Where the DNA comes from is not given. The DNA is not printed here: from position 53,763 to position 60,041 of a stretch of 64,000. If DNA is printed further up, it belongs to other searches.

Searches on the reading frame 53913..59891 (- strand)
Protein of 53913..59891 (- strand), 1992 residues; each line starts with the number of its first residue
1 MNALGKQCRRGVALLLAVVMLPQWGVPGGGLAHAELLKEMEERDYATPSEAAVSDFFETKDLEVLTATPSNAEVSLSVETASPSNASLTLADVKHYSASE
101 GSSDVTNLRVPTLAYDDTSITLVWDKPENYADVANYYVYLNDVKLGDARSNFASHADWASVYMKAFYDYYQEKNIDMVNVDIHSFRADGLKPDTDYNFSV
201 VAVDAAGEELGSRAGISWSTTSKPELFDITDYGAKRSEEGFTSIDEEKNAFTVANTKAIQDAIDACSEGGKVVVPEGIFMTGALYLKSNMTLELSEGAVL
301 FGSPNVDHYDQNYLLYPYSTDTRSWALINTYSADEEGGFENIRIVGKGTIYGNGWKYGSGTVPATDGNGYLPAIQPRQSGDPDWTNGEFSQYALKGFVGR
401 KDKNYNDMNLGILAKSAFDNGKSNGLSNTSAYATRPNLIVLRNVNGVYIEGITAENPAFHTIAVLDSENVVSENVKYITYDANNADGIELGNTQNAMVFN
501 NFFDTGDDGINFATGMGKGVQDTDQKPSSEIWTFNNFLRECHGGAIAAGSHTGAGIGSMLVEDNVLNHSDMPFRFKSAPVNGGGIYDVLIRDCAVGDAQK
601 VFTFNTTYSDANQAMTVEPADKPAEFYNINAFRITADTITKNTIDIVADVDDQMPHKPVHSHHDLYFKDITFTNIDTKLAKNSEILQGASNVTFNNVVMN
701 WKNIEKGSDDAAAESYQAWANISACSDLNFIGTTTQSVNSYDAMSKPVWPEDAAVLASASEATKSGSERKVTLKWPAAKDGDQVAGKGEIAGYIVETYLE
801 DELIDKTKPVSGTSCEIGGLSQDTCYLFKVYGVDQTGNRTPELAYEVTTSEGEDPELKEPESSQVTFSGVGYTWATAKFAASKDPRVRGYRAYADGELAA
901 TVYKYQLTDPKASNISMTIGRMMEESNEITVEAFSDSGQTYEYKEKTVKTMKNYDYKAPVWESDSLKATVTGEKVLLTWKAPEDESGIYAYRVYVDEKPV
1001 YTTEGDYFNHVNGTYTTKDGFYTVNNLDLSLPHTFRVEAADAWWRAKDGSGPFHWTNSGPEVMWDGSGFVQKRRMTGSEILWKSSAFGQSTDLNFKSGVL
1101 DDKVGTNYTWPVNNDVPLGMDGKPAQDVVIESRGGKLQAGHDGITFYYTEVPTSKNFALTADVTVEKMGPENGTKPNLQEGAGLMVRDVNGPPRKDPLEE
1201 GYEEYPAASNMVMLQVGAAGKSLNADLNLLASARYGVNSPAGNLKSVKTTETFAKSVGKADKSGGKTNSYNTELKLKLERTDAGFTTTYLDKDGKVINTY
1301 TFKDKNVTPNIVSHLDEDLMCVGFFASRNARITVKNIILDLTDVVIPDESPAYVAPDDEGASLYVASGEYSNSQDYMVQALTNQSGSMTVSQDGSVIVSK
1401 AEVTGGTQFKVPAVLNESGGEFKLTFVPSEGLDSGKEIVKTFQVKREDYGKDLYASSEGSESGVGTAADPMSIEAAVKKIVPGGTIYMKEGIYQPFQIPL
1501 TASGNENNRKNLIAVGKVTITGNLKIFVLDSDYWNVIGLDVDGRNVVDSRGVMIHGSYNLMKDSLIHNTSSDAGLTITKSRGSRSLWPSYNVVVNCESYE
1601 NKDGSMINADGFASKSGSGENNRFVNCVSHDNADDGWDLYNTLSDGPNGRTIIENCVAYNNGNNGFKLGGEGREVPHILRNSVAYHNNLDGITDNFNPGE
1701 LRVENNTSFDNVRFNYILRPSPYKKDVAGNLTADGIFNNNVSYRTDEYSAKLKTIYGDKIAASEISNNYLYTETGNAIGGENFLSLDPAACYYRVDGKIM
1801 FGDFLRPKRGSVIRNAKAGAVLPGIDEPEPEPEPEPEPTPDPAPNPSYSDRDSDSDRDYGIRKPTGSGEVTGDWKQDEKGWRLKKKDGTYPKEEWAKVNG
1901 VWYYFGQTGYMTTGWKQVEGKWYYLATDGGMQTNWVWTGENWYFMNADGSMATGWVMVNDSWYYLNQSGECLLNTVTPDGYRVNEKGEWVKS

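Call 79: search_protein_families(library=pfam, proteins=[window:53913-59891:-], max_evalue=0.001)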
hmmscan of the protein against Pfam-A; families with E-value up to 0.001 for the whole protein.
window:53913-59891:- (1992 aa): 6 families
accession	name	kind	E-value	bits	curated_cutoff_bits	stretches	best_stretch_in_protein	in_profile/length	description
PF00041.27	fn3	-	2e-19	70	25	2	105-209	3-75/84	Fibronectin type III domain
PF01473.26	Choline_bind_1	-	9.4e-17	60.8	20.5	2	1953-1970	1-18/19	Putative cell wall binding repeat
PF19127.6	Choline_bind_3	-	1.2e-16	60.9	27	2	1933-1974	2-45/47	Choline-binding repeat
PF00295.23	Glyco_hydro_28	-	1.1e-10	41.5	22.9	1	430-645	85-287/324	Glycosyl hydrolases family 28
PF19085.6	Choline_bind_2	-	4.2e-07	30.5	27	1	1955-1989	7-38/38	Choline-binding repeat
PF14592.12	Chondroitinas_B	-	0.00035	20.1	24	1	1472-1539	6-74/426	Chondroitinase B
